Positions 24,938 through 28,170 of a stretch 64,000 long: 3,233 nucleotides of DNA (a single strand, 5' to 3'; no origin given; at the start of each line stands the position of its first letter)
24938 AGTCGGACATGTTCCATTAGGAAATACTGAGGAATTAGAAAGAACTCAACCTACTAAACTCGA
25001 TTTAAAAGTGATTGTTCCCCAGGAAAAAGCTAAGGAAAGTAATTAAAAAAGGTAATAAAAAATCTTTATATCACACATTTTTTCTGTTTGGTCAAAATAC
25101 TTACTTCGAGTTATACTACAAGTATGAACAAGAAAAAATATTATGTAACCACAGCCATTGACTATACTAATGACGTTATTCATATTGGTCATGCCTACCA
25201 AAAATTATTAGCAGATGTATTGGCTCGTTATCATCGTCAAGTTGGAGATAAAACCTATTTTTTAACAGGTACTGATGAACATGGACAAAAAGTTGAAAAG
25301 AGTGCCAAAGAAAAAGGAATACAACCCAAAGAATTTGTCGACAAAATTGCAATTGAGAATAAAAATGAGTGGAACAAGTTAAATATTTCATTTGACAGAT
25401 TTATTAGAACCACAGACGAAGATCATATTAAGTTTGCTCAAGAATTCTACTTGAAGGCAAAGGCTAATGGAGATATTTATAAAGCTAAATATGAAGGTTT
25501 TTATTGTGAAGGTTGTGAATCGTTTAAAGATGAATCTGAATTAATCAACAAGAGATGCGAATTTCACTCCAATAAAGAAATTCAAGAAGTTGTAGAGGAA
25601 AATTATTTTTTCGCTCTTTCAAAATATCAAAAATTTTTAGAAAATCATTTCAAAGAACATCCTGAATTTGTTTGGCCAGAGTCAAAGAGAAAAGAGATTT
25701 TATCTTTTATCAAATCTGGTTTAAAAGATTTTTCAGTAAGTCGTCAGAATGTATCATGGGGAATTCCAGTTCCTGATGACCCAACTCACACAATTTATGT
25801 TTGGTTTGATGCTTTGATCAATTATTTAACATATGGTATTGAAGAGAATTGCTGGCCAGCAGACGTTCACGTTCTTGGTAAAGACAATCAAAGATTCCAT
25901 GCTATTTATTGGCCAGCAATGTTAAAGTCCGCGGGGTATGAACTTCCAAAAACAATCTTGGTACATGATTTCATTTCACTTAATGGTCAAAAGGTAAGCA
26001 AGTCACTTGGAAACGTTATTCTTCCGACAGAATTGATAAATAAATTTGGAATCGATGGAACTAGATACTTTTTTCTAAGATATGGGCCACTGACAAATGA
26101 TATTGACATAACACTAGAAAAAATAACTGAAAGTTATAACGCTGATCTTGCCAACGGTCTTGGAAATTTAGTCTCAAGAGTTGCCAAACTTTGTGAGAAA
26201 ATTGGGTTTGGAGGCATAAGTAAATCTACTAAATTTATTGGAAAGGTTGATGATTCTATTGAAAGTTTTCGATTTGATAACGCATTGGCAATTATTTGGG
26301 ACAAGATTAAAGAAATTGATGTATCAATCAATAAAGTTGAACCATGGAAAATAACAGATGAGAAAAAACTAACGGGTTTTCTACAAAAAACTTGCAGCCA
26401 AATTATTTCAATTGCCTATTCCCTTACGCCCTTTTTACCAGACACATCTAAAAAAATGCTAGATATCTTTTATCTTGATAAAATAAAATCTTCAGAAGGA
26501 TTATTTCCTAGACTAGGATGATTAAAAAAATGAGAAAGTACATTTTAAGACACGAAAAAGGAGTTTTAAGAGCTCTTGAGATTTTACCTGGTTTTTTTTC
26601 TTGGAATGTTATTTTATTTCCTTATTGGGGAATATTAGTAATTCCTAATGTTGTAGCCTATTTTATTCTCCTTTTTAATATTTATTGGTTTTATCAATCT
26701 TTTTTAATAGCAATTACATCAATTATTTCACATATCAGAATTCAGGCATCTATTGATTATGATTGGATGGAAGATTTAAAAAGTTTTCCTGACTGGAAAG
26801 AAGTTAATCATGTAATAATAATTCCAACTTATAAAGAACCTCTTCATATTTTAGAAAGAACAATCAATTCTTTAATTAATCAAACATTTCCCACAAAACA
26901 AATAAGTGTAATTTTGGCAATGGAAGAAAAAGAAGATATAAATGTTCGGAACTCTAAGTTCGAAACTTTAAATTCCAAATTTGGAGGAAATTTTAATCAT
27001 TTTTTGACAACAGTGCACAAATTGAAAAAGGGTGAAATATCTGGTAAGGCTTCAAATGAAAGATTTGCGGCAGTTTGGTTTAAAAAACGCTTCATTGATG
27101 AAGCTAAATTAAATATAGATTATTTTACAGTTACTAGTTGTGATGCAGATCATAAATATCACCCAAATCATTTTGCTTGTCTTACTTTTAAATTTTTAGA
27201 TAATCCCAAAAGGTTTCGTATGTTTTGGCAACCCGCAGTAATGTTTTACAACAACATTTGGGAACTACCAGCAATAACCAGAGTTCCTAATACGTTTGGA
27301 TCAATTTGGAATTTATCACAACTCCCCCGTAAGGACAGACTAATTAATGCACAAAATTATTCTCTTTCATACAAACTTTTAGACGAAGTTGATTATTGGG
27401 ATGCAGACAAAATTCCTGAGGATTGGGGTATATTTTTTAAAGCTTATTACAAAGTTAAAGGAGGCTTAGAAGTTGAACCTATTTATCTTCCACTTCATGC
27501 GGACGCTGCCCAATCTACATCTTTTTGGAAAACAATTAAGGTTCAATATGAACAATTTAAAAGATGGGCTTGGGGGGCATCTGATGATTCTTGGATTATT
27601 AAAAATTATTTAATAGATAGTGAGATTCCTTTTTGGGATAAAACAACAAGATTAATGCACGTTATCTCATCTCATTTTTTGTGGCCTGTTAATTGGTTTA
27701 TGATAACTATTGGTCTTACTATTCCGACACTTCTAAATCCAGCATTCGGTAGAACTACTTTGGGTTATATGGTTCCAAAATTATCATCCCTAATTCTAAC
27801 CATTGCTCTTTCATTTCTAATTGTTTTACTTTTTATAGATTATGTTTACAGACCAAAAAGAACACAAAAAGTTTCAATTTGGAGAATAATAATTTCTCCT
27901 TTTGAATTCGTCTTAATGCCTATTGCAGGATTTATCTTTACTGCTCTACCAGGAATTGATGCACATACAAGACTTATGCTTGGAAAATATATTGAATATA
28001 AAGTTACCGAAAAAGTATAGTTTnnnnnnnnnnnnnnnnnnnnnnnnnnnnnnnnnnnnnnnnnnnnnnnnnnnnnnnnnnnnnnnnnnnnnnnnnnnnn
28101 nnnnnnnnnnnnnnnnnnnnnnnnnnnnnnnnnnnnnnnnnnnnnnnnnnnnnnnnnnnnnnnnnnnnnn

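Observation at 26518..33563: Second glycan island: GT2, UDP-xylose synthase, GT-C, WecA-like and a UbiA/DPPR-like enzyme, suggesting a polyprenyl-phospho-pentose donor pathway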

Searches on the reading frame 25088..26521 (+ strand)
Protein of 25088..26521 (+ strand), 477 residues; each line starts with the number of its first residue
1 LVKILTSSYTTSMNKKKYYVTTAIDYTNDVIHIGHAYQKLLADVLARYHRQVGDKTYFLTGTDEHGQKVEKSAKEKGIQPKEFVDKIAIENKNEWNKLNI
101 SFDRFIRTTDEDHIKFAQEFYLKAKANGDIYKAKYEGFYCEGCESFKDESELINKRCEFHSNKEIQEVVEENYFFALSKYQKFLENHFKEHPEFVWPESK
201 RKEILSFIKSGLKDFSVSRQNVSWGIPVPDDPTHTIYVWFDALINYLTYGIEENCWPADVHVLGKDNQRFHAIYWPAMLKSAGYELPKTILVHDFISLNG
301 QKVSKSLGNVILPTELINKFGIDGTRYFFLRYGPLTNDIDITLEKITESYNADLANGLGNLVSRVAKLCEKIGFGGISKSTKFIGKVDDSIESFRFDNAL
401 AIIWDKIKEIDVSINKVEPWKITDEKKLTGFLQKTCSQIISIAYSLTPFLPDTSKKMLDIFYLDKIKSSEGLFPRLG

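Call 4: search_protein_families(library=pfam, proteins=[window:25088-26521:+], max_evalue=0.01)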
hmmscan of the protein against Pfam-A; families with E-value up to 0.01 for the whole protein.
window:25088-26521:+ (477 aa): 5 families
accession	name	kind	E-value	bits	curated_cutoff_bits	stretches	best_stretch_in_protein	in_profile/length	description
PF09334.17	tRNA-synt_1g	-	4.4e-106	355.4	20.1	2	150-365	162-390/391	tRNA synthetases class I (M)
PF00133.28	tRNA-synt_1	-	1.2e-27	97.2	22.7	2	10-229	17-244/414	tRNA synthetases class I (I, L, M and V)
PF01406.26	tRNA-synt_1e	-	1.1e-12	48.3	27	2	16-188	10-181/301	tRNA synthetases class I (C) catalytic domain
PF01921.24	tRNA-synt_1f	-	0.00034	20.1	27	0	283-350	263-329/360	tRNA synthetases class I (K)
PF08264.19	Anticodon_1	-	0.0067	16.8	25.1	0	378-458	6-87/148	Anticodon-binding domain of tRNA ligase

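Call 5: search_protein_families(library=ncbifam, proteins=[window:25088-26521:+], max_evalue=0.01)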
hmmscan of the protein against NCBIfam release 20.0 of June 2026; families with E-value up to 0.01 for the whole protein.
window:25088-26521:+ (477 aa): 23 families
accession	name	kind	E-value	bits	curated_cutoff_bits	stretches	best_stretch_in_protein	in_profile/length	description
NF008900.0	PRK12267.1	equivalog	5.9e-155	517.3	598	1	14-464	2-479/648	methionine--tRNA ligase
TIGR00398.1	metG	equivalog_domain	1.3e-136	456.4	336.35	2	150-464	162-504/530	methionine--tRNA ligase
NF001100.0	PRK00133.1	equivalog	1.7e-95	321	587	2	140-466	158-507/676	methionine--tRNA ligase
NF008860.0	PRK11893.2-2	equivalog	1.3e-85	288.5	761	3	18-150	3-136/583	methionine--tRNA ligase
TIGR00422.1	valS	equivalog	6.2e-28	97.3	612.1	2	12-157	29-192/863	valine--tRNA ligase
TIGR00396.1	leuS_bact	equivalog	6.9e-26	90.6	548.4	2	9-199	22-212/843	leucine--tRNA ligase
NF004349.1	PRK05729.1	equivalog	3.6e-23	81.7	704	2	288-452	501-677/860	valine--tRNA ligase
NF008859.0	PRK11893.2-1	equivalog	1.8e-22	79.9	553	2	16-149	2-137/498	methionine--tRNA ligase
NF009687.0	PRK13208.1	equivalog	1.9e-21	76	738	2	10-145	32-182/801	valine--tRNA ligase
NF008957.0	PRK12300.1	subfamily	4.4e-21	74.6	677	2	285-404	609-731/946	leucine--tRNA ligase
TIGR00392.1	ileS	equivalog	6.3e-20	70.9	621.4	2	234-352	534-663/861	isoleucine--tRNA ligase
TIGR00395.1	leuS_arch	equivalog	1.8e-18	66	648.5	2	257-458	573-773/938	leucine--tRNA ligase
TIGR00435.1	cysS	equivalog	5.4e-16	58.7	340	2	259-416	221-380/466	cysteine--tRNA ligase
NF040702.1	ileS_w_GNAT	exception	3.5e-13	48.1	1999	2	233-327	705-805/1100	isoleucine--tRNA ligase, N-acetyltransferase domain-containing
NF008863.0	PRK11893.2-5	equivalog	2.4e-12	46.2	551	1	14-115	3-105/531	methionine--tRNA ligase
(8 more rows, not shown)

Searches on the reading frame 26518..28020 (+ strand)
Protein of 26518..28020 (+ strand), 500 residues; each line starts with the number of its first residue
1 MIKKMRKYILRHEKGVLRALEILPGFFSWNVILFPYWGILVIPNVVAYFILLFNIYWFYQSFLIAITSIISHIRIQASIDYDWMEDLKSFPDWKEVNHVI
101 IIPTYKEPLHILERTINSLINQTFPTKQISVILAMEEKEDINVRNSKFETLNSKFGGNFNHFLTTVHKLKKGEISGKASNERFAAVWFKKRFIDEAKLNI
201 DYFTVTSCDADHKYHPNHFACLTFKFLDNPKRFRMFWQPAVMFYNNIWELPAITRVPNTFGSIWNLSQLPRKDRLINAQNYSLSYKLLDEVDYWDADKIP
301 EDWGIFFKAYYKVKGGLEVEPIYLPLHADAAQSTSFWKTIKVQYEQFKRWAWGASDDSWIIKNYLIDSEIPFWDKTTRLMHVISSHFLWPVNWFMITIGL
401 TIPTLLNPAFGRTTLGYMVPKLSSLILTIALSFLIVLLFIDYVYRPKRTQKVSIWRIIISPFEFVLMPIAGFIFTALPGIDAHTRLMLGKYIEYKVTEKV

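Call 4: search_protein_families(library=pfam, proteins=[window:26518-28020:+], max_evalue=0.01)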
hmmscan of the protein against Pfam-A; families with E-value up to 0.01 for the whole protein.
window:26518-28020:+ (500 aa): 2 families
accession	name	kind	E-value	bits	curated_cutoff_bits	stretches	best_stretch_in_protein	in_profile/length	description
PF13632.12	Glyco_trans_2_3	-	5.1e-07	30.1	27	1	276-437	72-195/198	Glycosyl transferase family group 2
PF00535.33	Glycos_transf_2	-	0.00033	21.1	23.3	1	100-132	2-33/168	Glycosyl transferase family 2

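Call 5: search_protein_families(library=ncbifam, proteins=[window:26518-28020:+], max_evalue=0.01)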
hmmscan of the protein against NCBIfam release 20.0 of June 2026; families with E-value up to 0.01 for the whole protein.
window:26518-28020:+ (500 aa): 0 families

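Call 28: search_solved_structures(query=window:26518-28020:+, max_evalue=10, show_alignments=1)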
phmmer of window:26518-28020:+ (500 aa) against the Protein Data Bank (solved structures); distinct sequences matched with E-value up to 10: 0.

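Call 51: find_homologous_proteins(query=window:26518-28020:+, max_evalue=0.00001)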
Query window:26518-28020:+ (500 aa): 4005 proteins with E <= 0.00001 among 8000 candidates; the best 120 are listed.
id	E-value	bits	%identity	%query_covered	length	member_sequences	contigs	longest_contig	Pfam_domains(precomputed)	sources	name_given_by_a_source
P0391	0.0e+0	1145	100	100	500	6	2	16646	PF13632.13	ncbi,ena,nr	ncbi:MAG: hypothetical protein UR20_C0048G0003 [Candidatus Woesebacteria bacterium GW2011_GWE2_31_6]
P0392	0.0e+0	1086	93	100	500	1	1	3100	PF13632.13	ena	-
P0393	0.0e+0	1018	86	99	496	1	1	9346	PF13632.13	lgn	-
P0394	3.3e-296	1001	86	99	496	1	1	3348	PF13632.13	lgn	-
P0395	2.6e-293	991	84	99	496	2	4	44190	PF13632.13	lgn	-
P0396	8.4e-285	963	81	99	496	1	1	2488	PF13632.13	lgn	-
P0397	2.7e-282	955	80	99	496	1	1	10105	PF13632.13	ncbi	-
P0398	1.4e-281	953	81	99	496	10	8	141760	PF13632.13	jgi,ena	-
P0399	1.8e-281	952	80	99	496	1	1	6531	-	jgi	jgi:cellulose synthase/poly-beta-1,6-N-acetylglucosamine synthase-like glycosyltransferase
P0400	9.9e-280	947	80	99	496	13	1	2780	PF13632.13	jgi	-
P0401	1.1e-279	946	79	99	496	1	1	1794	PF13632.13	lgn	-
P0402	2.3e-279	945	80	99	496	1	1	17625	-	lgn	-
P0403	4.9e-278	941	79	99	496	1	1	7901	PF13632.13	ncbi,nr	ncbi:MAG: glycosyltransferase family 2 protein [Candidatus Woesebacteria bacterium]|nr:glycosyltrans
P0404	5.2e-278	941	79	99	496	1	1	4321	-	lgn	-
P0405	1.1e-277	940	79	99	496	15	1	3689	-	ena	-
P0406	1.6e-276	936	79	99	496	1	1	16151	PF13632.13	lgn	-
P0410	7.6e-275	931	78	99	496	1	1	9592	PF13632.13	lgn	-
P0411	9.8e-275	930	79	99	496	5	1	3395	PF13632.13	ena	-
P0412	1.0e-274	930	78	99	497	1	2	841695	PF13632.13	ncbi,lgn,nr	ncbi:MAG: glycosyltransferase family 2 protein [bacterium]|nr:MAG: glycosyltransferase family 2 prot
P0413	4.5e-274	928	78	99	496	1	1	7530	PF13632.13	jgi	-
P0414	3.6e-273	925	78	99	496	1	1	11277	PF13632.13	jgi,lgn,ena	-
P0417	4.4e-271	918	79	99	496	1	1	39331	PF13632.13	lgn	-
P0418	4.7e-271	918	77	99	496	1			PF13632.13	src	-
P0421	9.0e-270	914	76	99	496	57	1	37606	PF13632.13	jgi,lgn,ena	-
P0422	1.7e-269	913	78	99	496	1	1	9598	PF13632.13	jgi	-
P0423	2.1e-269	913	77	99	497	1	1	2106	PF13632.13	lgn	-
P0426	1.7e-268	910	76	99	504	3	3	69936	PF13632.13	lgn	-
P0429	1.3e-266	903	76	99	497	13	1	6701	PF13632.13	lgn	-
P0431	1.6e-266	903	76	99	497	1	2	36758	PF13632.13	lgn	-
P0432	4.3e-266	902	77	99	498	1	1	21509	PF13632.13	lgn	-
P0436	7.8e-265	897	76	99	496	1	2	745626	PF13632.13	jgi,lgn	jgi:cellulose synthase/poly-beta-1,6-N-acetylglucosamine synthase-like glycosyltransferase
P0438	2.3e-260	883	73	99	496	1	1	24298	PF13632.13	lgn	-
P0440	8.1e-260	881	75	99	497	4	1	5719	PF13632.13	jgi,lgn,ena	-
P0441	7.2e-259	878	73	99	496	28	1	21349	PF13632.13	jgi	-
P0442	1.1e-258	877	74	99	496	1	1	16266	PF13632.13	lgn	-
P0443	3.4e-258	876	72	99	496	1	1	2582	PF13632.13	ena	-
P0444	8.3e-258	874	73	99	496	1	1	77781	PF13632.13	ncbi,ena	-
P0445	1.0e-257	874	75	99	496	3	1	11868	PF13632.13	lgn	-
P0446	1.4e-257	874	73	99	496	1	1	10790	PF13632.13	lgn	-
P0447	1.6e-257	873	73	99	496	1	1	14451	PF13632.13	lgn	-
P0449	5.6e-257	872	73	99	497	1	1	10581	PF13632.13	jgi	jgi:cellulose synthase/poly-beta-1,6-N-acetylglucosamine synthase-like glycosyltransferase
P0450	6.0e-257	871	73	99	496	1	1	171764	PF13632.13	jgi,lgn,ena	-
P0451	9.3e-257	871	73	99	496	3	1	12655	PF13632.13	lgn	-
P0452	1.1e-256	871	71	99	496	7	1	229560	PF13632.13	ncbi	-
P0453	1.2e-256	871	72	99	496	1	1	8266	PF13632.13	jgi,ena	-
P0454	1.2e-256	871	73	99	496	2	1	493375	PF13632.13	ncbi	-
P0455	2.6e-256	869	74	99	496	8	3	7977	PF13632.13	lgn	-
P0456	5.0e-256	868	72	100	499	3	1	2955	PF13632.13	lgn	-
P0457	6.1e-256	868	73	99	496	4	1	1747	PF13632.13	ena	-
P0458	6.8e-256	868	72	99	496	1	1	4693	PF13632.13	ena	-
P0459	9.5e-256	868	73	99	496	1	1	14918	PF13632.13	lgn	-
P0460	9.6e-256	868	72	99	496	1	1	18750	PF13632.13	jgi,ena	-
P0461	1.6e-255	867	73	99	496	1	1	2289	PF13632.13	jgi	jgi:cellulose synthase/poly-beta-1,6-N-acetylglucosamine synthase-like glycosyltransferase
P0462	1.7e-255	867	73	99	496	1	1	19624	PF13632.13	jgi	jgi:cellulose synthase/poly-beta-1,6-N-acetylglucosamine synthase-like glycosyltransferase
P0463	2.1e-255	866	72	99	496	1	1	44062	PF13632.13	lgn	-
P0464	2.2e-255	866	72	99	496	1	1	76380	PF13632.13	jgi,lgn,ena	-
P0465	2.6e-255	866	73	99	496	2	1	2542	PF13632.13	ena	-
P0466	2.7e-255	866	72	99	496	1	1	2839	PF13632.13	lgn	-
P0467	2.9e-255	866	72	99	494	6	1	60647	PF13632.13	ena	-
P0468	3.1e-255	866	73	99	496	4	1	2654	PF13632.13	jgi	jgi:cellulose synthase/poly-beta-1,6-N-acetylglucosamine synthase-like glycosyltransferase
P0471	5.6e-255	865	72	99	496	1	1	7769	PF13632.13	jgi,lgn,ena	-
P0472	5.9e-255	865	73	99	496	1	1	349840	PF13632.13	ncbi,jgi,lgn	-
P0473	6.7e-255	865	72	99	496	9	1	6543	PF13632.13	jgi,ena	-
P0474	7.5e-255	865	71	99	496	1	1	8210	PF13632.13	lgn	-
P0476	9.3e-255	864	72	99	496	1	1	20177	PF13632.13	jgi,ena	-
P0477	1.2e-254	864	72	99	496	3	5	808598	PF13632.13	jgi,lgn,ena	jgi:cellulose synthase/poly-beta-1,6-N-acetylglucosamine synthase-like glycosyltransferase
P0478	1.6e-254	863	72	99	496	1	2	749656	PF13632.13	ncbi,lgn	-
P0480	2.5e-254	863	71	99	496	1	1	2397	PF13632.13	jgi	jgi:cellulose synthase/poly-beta-1,6-N-acetylglucosamine synthase-like glycosyltransferase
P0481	2.9e-254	863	72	99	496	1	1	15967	PF13632.13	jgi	-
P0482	4.1e-254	862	72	99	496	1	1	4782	PF13632.13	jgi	jgi:cellulose synthase/poly-beta-1,6-N-acetylglucosamine synthase-like glycosyltransferase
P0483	4.8e-254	862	72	99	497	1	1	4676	PF13632.13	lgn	-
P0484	5.7e-254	862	71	99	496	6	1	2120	PF13632.13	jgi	-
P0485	6.1e-254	862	72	99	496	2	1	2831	PF13632.13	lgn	-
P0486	6.4e-254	861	72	99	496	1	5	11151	PF13632.13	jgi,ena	-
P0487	6.8e-254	861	73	99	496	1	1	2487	PF13632.13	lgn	-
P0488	9.8e-254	861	72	99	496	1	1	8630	PF13632.13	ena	-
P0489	1.2e-253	861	73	99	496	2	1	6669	PF13632.13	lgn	-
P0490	1.2e-253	861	72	99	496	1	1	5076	PF13632.13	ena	-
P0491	1.3e-253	860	72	99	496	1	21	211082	PF13632.13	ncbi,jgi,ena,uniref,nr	ncbi:MAG: hypothetical protein UW60_C0019G0016 [Candidatus Woesebacteria bacterium GW2011_GWA2_44_33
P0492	1.5e-253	860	72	99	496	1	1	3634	PF13632.13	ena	-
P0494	1.6e-253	860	72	99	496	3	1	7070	PF13632.13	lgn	-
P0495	1.7e-253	860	72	99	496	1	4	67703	PF13632.13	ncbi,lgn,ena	-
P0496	2.0e-253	860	73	99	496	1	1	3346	PF13632.13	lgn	-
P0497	2.3e-253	860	72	99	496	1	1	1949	PF13632.13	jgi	jgi:hypothetical protein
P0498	3.9e-253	859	72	99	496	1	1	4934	PF13632.13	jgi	jgi:cellulose synthase/poly-beta-1,6-N-acetylglucosamine synthase-like glycosyltransferase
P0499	4.3e-253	859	71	100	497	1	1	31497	PF13632.13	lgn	-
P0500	5.1e-253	859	73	99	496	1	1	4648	PF13632.13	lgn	-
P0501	5.1e-253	858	73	99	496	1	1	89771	PF13632.13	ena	-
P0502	5.5e-253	858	73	99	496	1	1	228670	PF13632.13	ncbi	-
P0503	6.3e-253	858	71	99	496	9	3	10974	PF13632.13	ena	-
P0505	7.3e-253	858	72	99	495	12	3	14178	PF13632.13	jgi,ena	-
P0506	7.7e-253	858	72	99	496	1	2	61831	PF13632.13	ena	-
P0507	7.7e-253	858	73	99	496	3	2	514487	PF13632.13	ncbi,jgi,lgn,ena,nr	ncbi:MAG TPA: glycosyltransferase family 2 protein [Patescibacteria group bacterium]|nr:glycosyltran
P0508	7.9e-253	858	73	99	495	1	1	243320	PF13632.13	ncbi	-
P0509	8.6e-253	858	71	99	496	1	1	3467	PF13632.13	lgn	-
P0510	1.0e-252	857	72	99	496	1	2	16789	PF13632.13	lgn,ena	-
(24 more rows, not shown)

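Call 59: predict_structure(alignment_id=A4)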
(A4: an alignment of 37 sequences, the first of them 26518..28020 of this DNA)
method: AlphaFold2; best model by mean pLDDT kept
length: 500 residues; sequences in the alignment: 37
mean_pLDDT: 63.2   pTM: 0.56
mean pLDDT of the five models: 63.2, 61.5, 55.3, 53.1, 52.6
residues with pLDDT >= 90: 69; 70-90: 117; 50-70: 178; < 50: 136
segments of 3 or more residues with pLDDT < 50: 240-278, 324-333, 345-367, 373-391, 463-500
pLDDT, mean of each block of 10 residues (from residue 1): 73 79 66 55 64 58 54 59 84 93 83 87 93 88 90 94 90 73 90 93 86 77 86 71 30 34 36 39 84 63 54 60 45 50 47 35 46 48 46 52 57 62 62 59 52 58 47 35 39 35
secondary structure, 60 per line:
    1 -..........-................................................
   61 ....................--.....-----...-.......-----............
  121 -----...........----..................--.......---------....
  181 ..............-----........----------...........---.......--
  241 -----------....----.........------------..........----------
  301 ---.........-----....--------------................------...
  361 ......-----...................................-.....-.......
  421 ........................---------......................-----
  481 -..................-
elements in order: H2-11 H13-80 H83-87 E97-103 H109-120 E129-136 H141-158 E161-167 H177-194 E203-207 H218-228 E235-238 H252-255 H260-268 E281-284 H285-290 H304-312 E318-321 H336-351 H358-366 H372-406 H408-412 H414-444 H454-475 H482-499

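Call 62: fold_search(model_id=the predicted structure, library=pdb)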
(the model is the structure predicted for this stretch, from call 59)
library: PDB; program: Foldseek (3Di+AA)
matches with E <= 10: 1132; with E <= 0.001: 175
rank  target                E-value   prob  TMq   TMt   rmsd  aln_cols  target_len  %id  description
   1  8smm_A                3.9e-07  1.00  0.32  0.32  21.9       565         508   10  Xenopus laevis hyaluronan synthase 1 (released 2024-05-01)
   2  7sp7_A                4.8e-07  1.00  0.36  0.37  20.0       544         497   11  Chlorella virus hyaluronan synthase inhibited by UDP (released 2022-04-06)
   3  6yv7_B                5.4e-07  1.00  0.34  0.47  13.0       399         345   12  Mannosyltransferase PcManGT from Pyrobaculum calidifontis (released 2020-07-22)
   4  5ej1_A                6.6e-07  1.00  0.37  0.28  16.2       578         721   14  Pre-translocation state of bacterial cellulose synthase (released 2016-03-30)
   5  6h4f_B                1.2e-06  1.00  0.27  0.39  16.5       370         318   13  TarP-3RboP (released 2018-09-26)
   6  6h1j_A                1.3e-06  1.00  0.28  0.42  16.7       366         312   12  TarP native (released 2018-09-26)
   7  7sp8_A                1.3e-06  1.00  0.36  0.36  16.8       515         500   12  Chlorella virus Hyaluronan Synthase bound to UDP-GlcNAc (released 2022-04-06)
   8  6h4f_I                1.4e-06  1.00  0.26  0.40  16.6       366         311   14  TarP-3RboP (released 2018-09-26)
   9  6h4f_C                1.4e-06  1.00  0.27  0.40  16.4       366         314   13  TarP-3RboP (released 2018-09-26)
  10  8smn_A                1.5e-06  1.00  0.29  0.28  22.3       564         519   10  Xenopus laevis hyaluronan synthase 1, nascent HA polymer bound state (released 2024-05-01)
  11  6h21_B                1.6e-06  1.00  0.28  0.42  16.3       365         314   13  TarP-UDP-GlcNAc-Mn (released 2018-09-26)
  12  6hnq_B                1.6e-06  1.00  0.28  0.41  15.5       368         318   12  TarP-6RboP-(CH2)6NH2 (released 2018-10-24)
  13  6h2n_C                1.8e-06  1.00  0.28  0.42  16.5       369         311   13  TarP-UDP-GlcNAc-Mg (released 2018-09-26)
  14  6h21_C                1.8e-06  1.00  0.28  0.42  16.6       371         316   13  TarP-UDP-GlcNAc-Mn (released 2018-09-26)
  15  6h4m_H                1.9e-06  1.00  0.29  0.43  16.4       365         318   14  TarP-UDP-GlcNAc-3RboP (released 2018-09-26)
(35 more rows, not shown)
